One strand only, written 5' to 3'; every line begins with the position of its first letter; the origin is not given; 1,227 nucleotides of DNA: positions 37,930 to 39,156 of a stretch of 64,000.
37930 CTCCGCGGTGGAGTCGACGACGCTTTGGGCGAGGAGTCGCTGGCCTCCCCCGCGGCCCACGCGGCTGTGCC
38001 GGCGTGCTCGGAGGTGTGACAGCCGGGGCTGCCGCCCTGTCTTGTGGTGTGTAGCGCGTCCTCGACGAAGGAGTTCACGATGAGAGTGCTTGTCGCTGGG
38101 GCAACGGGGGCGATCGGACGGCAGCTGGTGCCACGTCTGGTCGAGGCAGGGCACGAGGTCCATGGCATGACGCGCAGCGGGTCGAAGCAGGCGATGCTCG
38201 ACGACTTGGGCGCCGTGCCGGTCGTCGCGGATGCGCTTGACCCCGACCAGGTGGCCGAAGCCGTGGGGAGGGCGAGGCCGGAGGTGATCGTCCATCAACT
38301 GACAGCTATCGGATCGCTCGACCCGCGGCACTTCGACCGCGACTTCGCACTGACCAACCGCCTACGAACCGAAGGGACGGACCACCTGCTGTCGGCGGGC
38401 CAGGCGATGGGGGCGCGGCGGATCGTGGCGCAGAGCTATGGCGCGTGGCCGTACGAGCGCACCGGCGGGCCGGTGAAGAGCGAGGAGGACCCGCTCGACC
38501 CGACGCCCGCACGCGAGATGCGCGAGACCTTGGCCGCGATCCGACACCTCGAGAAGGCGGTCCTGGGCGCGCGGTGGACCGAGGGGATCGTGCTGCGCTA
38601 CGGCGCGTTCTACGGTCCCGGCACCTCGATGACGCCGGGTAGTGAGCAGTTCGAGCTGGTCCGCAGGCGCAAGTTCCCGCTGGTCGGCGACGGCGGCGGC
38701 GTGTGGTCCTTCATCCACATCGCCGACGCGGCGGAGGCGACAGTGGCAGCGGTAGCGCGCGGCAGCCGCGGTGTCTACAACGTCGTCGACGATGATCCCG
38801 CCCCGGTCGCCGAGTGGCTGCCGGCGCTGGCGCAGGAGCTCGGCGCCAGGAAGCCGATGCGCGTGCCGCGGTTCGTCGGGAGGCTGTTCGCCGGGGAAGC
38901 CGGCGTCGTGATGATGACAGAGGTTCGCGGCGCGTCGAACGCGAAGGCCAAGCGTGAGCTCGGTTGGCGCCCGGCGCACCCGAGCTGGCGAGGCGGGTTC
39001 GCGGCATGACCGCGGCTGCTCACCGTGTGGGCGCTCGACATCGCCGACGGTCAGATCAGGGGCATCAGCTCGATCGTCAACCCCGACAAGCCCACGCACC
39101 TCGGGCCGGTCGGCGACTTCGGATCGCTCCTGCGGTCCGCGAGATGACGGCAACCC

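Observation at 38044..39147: Epimerase gene followed in frame by a 44-codon ECF41 sigma-factor C-terminal remnant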

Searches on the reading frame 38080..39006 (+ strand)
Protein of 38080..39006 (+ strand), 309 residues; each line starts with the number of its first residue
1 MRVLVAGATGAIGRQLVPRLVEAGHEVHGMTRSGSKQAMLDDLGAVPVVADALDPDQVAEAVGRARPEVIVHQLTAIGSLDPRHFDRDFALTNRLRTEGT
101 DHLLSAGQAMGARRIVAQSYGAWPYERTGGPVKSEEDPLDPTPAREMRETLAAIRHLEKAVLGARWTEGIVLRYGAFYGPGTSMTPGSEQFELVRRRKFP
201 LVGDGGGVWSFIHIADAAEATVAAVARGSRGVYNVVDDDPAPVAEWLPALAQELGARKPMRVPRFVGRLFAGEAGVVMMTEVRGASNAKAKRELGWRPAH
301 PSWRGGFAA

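Call 3: search_protein_families(library=pfam, proteins=[window:38080-39006:+], max_evalue=10)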
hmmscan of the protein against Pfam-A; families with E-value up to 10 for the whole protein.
window:38080-39006:+ (309 aa): 11 families
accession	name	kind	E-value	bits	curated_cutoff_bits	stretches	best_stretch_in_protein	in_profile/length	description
PF01370.27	Epimerase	-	1.8e-23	83.7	20.9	1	3-235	1-239/240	NAD dependent epimerase/dehydratase family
PF13460.12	NAD_binding_10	-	8.2e-14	52.3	27.2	1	7-136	1-114/184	NAD(P)H-binding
PF16363.11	GDP_Man_Dehyd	-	9.3e-09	35.6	27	2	4-109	1-115/332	GDP-mannose 4,6 dehydratase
PF04321.23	RmlD_sub_bind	-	5.6e-07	29.4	27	1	1-73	1-58/287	RmlD substrate binding domain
PF05368.20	NmrA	-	1.5e-05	25.2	27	1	2-65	4-70/298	NmrA-like family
PF01073.25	3Beta_HSD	-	0.00013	21.5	22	1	4-143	1-142/280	3-beta hydroxysteroid dehydrogenase/isomerase family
PF00106.31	adh_short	-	0.0003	20.8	26.6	1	3-67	3-73/195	short chain dehydrogenase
PF02719.21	Polysacc_synt_2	-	0.025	14.2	20.2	1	3-72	1-83/293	Polysaccharide biosynthesis protein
PF01113.26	DapB_N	-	0.042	14.4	25.6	1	1-46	1-47/124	Dihydrodipicolinate reductase, N-terminus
PF08659.16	KR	-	0.044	14.1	22.6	1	3-66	3-76/180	KR domain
PF20014.4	GAP1-M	-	0.17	12.5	24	1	217-254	15-51/101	GTPase-associated protein 1, middle domain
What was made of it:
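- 38080..39009 (+): Intact NAD-dependent epimerase/dehydratase-family (SDR) gene of 309 aa. It is the COE partner and target gene of the lost sigma factor. Pfam PF01370, E 1.8e-23 (call 3).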

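Call 4: search_protein_families(library=ncbifam, proteins=[window:38080-39006:+], max_evalue=10)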
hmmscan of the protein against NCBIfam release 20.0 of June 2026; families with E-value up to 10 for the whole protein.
window:38080-39006:+ (309 aa): 55 families (the best 25 are shown)
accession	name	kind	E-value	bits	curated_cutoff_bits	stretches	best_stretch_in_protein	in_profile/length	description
NF058621.1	DiazavRedAvaA7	equivalog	6.1e-86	288.8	400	1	1-308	1-302/304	3-diazoavenalumate denitrifying reductase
TIGR01777.1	yfcH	hypoth_equivalog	1.6e-15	57.4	207.35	2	202-280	188-267/292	TIGR01777 family oxidoreductase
TIGR03466.1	HpnA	hypoth_equivalog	5.1e-14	51.9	367.65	1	1-265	1-258/327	hopanoid-associated sugar epimerase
NF042422.1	oxyalk_red_OleD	equivalog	4.3e-13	49.3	580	1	1-258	1-254/329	2-alkyl-3-oxoalkanoate reductase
NF050030.1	thlkprotThyD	equivalog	5.4e-10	38.9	400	2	169-280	167-276/305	thylakoid membrane protein ThyD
NF052578.1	StrlDmthSdmBMthl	equivalog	2.7e-08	33.9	600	1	1-260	1-251/328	sterol demethylase protein SdmB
NF004520.0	PRK05865.1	equivalog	1.9e-07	29.4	1509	1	1-121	1-104/854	sugar epimerase family protein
NF042423.1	oxyalk_red_Shew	equivalog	1.3e-06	27.8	580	1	2-222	10-218/331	2-alkyl-3-oxoalkanoate reductase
TIGR01179.1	galE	equivalog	1.3e-06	27.5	262.3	2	2-143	1-143/332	UDP-glucose 4-epimerase GalE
TIGR01214.1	rmlD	equivalog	1.1e-05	24.7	224.05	1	2-113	1-94/285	dTDP-4-dehydrorhamnose reductase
TIGR02197.1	heptose_epim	equivalog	1.9e-05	24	274.6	2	3-129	1-124/316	ADP-glyceromanno-heptose 6-epimerase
NF005467.0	PRK07060.1-5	equivalog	2.4e-05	24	360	1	2-65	11-75/245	SDR family oxidoreductase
TIGR02823.1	oxido_YhdH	subfamily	3.4e-05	22.8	297.25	1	2-52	148-198/324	acrylyl-CoA reductase family protein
NF006119.0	PRK08264.1-5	subfamily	6e-05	22.6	249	1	2-67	8-71/233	SDR family oxidoreductase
NF005403.0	PRK06953.1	equivalog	8.2e-05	22.2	254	1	3-61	4-62/222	SDR family oxidoreductase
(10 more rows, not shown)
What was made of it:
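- On 3-diazoavenalumate denitrifying reductase AvaA7 (NCBIfam NF058621 equivalog): 288.8 bits over the full length (call 4).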

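Call 7: find_related_loci(query=window:38080-39006:+, collection=genome_contigs, flank=6000)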
Query window:38080-39006:+ (309 aa) in genome_contigs; peptide patterns used: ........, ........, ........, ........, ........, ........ (x = any residue, [..] = any of these).
599 stretches matched a pattern (row limit reached: there are more); 352 encode a relative of the query (tblastn E <= 1e-3); the best 80 are kept; 80 distinct loci.
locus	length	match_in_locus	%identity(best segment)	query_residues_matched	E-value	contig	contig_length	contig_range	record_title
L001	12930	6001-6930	89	1-309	0e+0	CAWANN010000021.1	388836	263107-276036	MAG: uncultured Solirubrobacterales bacterium isolate MFD01633.bin.1.32 genome assembly, contig: contig_673, whole genom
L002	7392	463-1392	88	1-309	8e-180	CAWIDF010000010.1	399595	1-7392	MAG: uncultured Solirubrobacterales bacterium isolate MFD00822.bin.1.42 genome assembly, contig: contig_4674, whole geno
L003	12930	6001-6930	88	1-309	1e-179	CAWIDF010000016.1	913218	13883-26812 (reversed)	MAG: uncultured Solirubrobacterales bacterium isolate MFD00822.bin.1.42 genome assembly, contig: contig_4965, whole geno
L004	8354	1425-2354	90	1-309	1e-179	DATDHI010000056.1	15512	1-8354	MAG TPA_asm: Pseudonocardiaceae bacterium isolate SMAG_U274 k141_308817, whole genome shotgun sequence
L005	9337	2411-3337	90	1-309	2e-178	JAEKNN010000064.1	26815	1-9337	MAG: Candidatus Amunia macphersoniae isolate Mitchell_Peninsula_5 NODE_1732_length_26815_cov_33.974439, whole genome sho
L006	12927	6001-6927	84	1-309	2e-175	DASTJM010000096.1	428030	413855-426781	MAG TPA_asm: Streptosporangiaceae bacterium isolate SMAG_U1528 k141_885171, whole genome shotgun sequence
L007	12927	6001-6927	92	1-309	0e+0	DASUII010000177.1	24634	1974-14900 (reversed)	MAG TPA_asm: Pseudonocardiaceae bacterium isolate SMAG_U1456 k141_1721537, whole genome shotgun sequence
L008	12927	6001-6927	90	1-308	6e-174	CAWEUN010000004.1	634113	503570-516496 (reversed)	MAG: uncultured Solirubrobacterales bacterium isolate MFD05841.bin.2.193 genome assembly, contig: contig_12811, whole ge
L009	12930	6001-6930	89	1-309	7e-174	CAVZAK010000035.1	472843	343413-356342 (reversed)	MAG: uncultured Solirubrobacterales bacterium isolate MFD02671.bin.1.30 genome assembly, contig: contig_7596, whole geno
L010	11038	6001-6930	89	1-309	4e-173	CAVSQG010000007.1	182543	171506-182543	MAG: uncultured Solirubrobacterales bacterium isolate MFD05841.bin.2.206 genome assembly, contig: contig_12817, whole ge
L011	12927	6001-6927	87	1-309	6e-171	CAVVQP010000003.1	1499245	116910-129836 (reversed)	MAG: uncultured Actinomycetota bacterium isolate MFD02671.bin.2.58 genome assembly, contig: contig_11119, whole genome s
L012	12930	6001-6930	85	1-309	3e-171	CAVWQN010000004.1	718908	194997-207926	MAG: uncultured Actinomycetes bacterium isolate MFD09603.bin.2.177 genome assembly, contig: contig_1748, whole genome sh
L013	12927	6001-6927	87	1-308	2e-170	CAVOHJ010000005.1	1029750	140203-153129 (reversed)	MAG: uncultured Actinomycetota bacterium isolate MFD00008.bin.1.121 genome assembly, contig: contig_22383, whole genome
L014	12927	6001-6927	87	1-309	9e-170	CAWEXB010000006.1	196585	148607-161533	MAG: uncultured Thermoleophilaceae bacterium isolate MFD05454.bin.2.69 genome assembly, contig: contig_26937, whole geno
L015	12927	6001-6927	84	1-309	8e-170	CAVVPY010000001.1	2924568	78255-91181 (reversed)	MAG: uncultured Actinomycetota bacterium isolate MFD02581.bin.1.237 genome assembly, contig: contig_10008, whole genome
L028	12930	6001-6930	87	1-309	5e-167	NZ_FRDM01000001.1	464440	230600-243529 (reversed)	Geodermatophilus obscurus strain DSM 43162, whole genome shotgun sequence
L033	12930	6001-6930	86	1-309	5e-166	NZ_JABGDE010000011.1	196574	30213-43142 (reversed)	Modestobacter sp. I12A-02662 Scaffold10_1, whole genome shotgun sequence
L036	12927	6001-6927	83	1-309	7e-166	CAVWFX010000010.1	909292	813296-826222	MAG: uncultured Solirubrobacterales bacterium isolate MFD00964.bin.2.256 genome assembly, contig: contig_19311, whole ge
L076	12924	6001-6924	85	1-309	4e-161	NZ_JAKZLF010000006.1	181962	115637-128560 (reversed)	Anaeromyxobacter soli strain SG29 Scaffold6, whole genome shotgun sequence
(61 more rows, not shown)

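Call 17: find_encoding_contigs(protein=window:38080-39006:+, flank=3000, max_places=6)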
Protein window:38080-39006:+ (309 aa): 1 contig read that carries it; 1 place shown.
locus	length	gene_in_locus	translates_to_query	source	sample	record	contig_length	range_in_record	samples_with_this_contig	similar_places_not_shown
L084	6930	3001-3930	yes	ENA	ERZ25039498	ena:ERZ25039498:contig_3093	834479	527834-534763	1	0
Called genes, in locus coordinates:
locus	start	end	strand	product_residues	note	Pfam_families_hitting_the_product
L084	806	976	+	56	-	-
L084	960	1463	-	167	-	PF12802:MarR_2, PF01047:MarR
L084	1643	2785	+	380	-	PF01883:FeS_assembly_P, PF01656:CbiA, PF09140:MipZ (weak), PF10609:ParA, PF13614:AAA_31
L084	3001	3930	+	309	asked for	PF01370:Epimerase, PF04321:RmlD_sub_bind (weak), PF05368:NmrA (weak), PF13460:NAD_binding_10, PF16363:GDP_Man_Dehyd (faint)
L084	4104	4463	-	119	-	PF02416:TatA_B_E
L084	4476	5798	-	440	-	PF00089:Trypsin, PF13365:Trypsin_2, PF00595:PDZ, PF13180:PDZ_2, PF17820:PDZ_6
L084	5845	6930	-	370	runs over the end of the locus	PF03888:MucB_RseB, PF17188:MucB_RseB_C (faint)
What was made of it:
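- No gene is called on the remnant in the source assembly (call 17). No gene is called there in the source (call 17). The window comes from a metagenome assembly (ENA ERZ25039498, call 17).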

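Call 18: search_protein_families(library=ncbifam, proteins=[L007:6930-7844:+, L014:6930-7844:+, L028:6933-7895:+], max_evalue=0.00001)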
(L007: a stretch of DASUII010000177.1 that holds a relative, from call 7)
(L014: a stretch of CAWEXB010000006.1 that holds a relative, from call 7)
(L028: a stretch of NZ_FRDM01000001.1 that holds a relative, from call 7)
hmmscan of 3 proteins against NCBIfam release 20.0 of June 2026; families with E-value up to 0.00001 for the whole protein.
L007:6930-7844:+ (305 aa): 43 families (the best 25 are shown)
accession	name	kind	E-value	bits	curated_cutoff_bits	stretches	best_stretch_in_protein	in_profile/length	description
TIGR02957.1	SigX4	subfamily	2.3e-98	328.9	323.25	1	10-291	5-280/281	RNA polymerase sigma-70 factor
NF007214.0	PRK09636.1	subfamily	1.3e-91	306.8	271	1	5-291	7-289/293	RNA polymerase sigma factor SigJ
NF007213.0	PRK09635.1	equivalog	2.4e-45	154.9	317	1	15-289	18-281/290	RNA polymerase sigma factor SigI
NF006089.0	PRK08241.1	subfamily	8e-41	140.2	240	1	5-291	25-334/343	RNA polymerase subunit sigma-70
TIGR02960.1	SigX5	hypoth_equivalog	2.5e-32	112.3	264.75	2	89-288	115-316/322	RNA polymerase sigma-70 factor, TIGR02960 family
NF058625.1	sigma_PG0214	equivalog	4.2e-25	88.4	130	1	10-163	12-160/170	GFO_1088 family ECF-type sigma factor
TIGR02937.1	sigma70-ECF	superfamily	2.5e-20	72.7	42.9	1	4-162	3-163/165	sigma-70 family RNA polymerase sigma factor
TIGR02983.1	SigE-fam_strep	subfamily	1.7e-17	63.8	141.55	1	17-162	21-156/162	SigE family RNA polymerase sigma factor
NF009176.0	PRK12524.1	equivalog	3.4e-13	49.8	264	1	9-162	33-182/196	RNA polymerase sigma factor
NF007229.0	PRK09647.1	equivalog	1.4e-11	44.2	265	1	16-171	58-209/220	RNA polymerase sigma factor SigE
TIGR02985.1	Sig70_bacteroi1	subfamily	1.8e-11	44.5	126.4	1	11-160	10-158/162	RNA polymerase sigma-70 factor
NF004113.0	PRK05602.1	equivalog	2.3e-11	43.7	208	1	13-162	56-199/211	RNA polymerase sigma factor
NF040705.1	sigma_mbnA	exception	5.6e-11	42.6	350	1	18-162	16-156/272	methanobactin precursor domain-containing sigma factor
NF009172.0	PRK12519.1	subfamily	8.9e-11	41.7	222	1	14-153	41-178/194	RNA polymerase sigma factor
NF007227.0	PRK09645.1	subfamily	1.3e-10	41.5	202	1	13-127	24-133/177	sigma-70 family RNA polymerase sigma factor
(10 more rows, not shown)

L014:6930-7844:+ (305 aa): 44 families (the best 25 are shown)
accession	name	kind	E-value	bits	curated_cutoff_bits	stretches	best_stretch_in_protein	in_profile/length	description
TIGR02957.1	SigX4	subfamily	2.7e-101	338.5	323.25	1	9-291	4-280/281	RNA polymerase sigma-70 factor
NF007214.0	PRK09636.1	subfamily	9.8e-96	320.4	271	1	3-291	5-289/293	RNA polymerase sigma factor SigJ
NF007213.0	PRK09635.1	equivalog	2.2e-47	161.6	317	1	13-289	16-281/290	RNA polymerase sigma factor SigI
NF006089.0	PRK08241.1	subfamily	2e-42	145.5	240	2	85-291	125-334/343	RNA polymerase subunit sigma-70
TIGR02960.1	SigX5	hypoth_equivalog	3.3e-33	115.2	264.75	2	88-289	114-318/322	RNA polymerase sigma-70 factor, TIGR02960 family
NF058625.1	sigma_PG0214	equivalog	4.8e-25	88.2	130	1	10-163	12-160/170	GFO_1088 family ECF-type sigma factor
TIGR02937.1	sigma70-ECF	superfamily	1.4e-23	83.3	42.9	1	4-162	3-163/165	sigma-70 family RNA polymerase sigma factor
TIGR02983.1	SigE-fam_strep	subfamily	4.5e-17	62.4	141.55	1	16-162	20-156/162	SigE family RNA polymerase sigma factor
NF009176.0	PRK12524.1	equivalog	6.5e-13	48.9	264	1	7-162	31-182/196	RNA polymerase sigma factor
NF007227.0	PRK09645.1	subfamily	1.3e-12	48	202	1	7-126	18-132/177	sigma-70 family RNA polymerase sigma factor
TIGR02985.1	Sig70_bacteroi1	subfamily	5.8e-12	46.1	126.4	1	6-160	5-158/162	RNA polymerase sigma-70 factor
TIGR02950.1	SigM_subfam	subfamily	2.1e-11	43.9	147.95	1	15-163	13-157/159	RNA polymerase sigma factor, SigM family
NF040705.1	sigma_mbnA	exception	2.3e-11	43.8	350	1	18-172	16-163/272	methanobactin precursor domain-containing sigma factor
NF007229.0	PRK09647.1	equivalog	3.8e-11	42.7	265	1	15-166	57-204/220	RNA polymerase sigma factor SigE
NF004113.0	PRK05602.1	equivalog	4.3e-11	42.8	208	1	7-162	50-199/211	RNA polymerase sigma factor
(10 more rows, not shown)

L028:6933-7895:+ (321 aa): 47 families (the best 25 are shown)
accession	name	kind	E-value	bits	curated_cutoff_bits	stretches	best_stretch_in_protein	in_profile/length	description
TIGR02957.1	SigX4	subfamily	3.9e-99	331.4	323.25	1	9-291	4-280/281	RNA polymerase sigma-70 factor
NF007214.0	PRK09636.1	subfamily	4.1e-94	315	271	1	4-291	6-289/293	RNA polymerase sigma factor SigJ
NF007213.0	PRK09635.1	equivalog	1.9e-44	152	317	1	16-289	19-281/290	RNA polymerase sigma factor SigI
NF006089.0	PRK08241.1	subfamily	5.7e-40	137.4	240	1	4-281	24-324/343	RNA polymerase subunit sigma-70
TIGR02960.1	SigX5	hypoth_equivalog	1.3e-30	106.8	264.75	1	6-282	9-310/322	RNA polymerase sigma-70 factor, TIGR02960 family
NF058625.1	sigma_PG0214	equivalog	8.7e-26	90.6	130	1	10-163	12-160/170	GFO_1088 family ECF-type sigma factor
TIGR02937.1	sigma70-ECF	superfamily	1.6e-21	76.7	42.9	1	3-163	2-164/165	sigma-70 family RNA polymerase sigma factor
TIGR02983.1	SigE-fam_strep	subfamily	5.4e-19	68.6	141.55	1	17-163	21-157/162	SigE family RNA polymerase sigma factor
NF009176.0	PRK12524.1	equivalog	2.1e-13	50.5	264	1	5-162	29-182/196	RNA polymerase sigma factor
NF040705.1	sigma_mbnA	exception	7.7e-13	48.7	350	1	18-162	16-156/272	methanobactin precursor domain-containing sigma factor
NF004113.0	PRK05602.1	equivalog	1.2e-12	47.9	208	1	4-163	47-200/211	RNA polymerase sigma factor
NF007229.0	PRK09647.1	equivalog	1.6e-12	47.2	265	1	15-169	57-207/220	RNA polymerase sigma factor SigE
TIGR02985.1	Sig70_bacteroi1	subfamily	2.6e-12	47.2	126.4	1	6-161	5-159/162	RNA polymerase sigma-70 factor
NF007227.0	PRK09645.1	subfamily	2.6e-12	47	202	1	7-126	18-132/177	sigma-70 family RNA polymerase sigma factor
TIGR02950.1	SigM_subfam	subfamily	8.9e-12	45.1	147.95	1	13-163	11-157/159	RNA polymerase sigma factor, SigM family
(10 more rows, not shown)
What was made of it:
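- On ECF41 (SigJ-type) sigma factor: The three syntenic intact genes tested (L007, L014, L028) score 329-338 and 307-320 bits (call 18).
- Three of these ORFs (L007, L014, L028) were scored, and all pass the curated cut-offs of TIGR02957 (329-338 bits against 323) and SigJ NF007214 (307-320 against 271) (call 18).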

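Call 19: search_protein_families(library=pfam, proteins=[L007:6930-7844:+], max_evalue=0.01)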
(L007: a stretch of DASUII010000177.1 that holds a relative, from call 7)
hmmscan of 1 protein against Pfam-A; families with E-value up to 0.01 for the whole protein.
L007:6930-7844:+ (305 aa): 5 families
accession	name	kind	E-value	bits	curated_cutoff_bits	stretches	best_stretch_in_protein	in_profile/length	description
PF08281.18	Sigma70_r4_2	-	1.9e-15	56.7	25.7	1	109-159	3-53/54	Sigma-70, region 4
PF04542.20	Sigma70_r2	-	1.9e-13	50.4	24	1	10-73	4-69/71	Sigma-70 region 2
PF04545.22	Sigma70_r4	-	2e-07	30.8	24.1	1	113-160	1-48/50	Sigma-70, region 4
PF12680.13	SnoaL_2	-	2.2e-05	25.4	27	1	178-248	1-60/102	SnoaL-like domain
PF22233.2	PhyR_sigma-like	-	0.0015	18.7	27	1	114-162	1-49/50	Response regulator PhyR, sigma-like domain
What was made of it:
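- On ECF41 (SigJ-type) sigma factor: Intact relatives have PF04542 and PF08281 (call 19).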
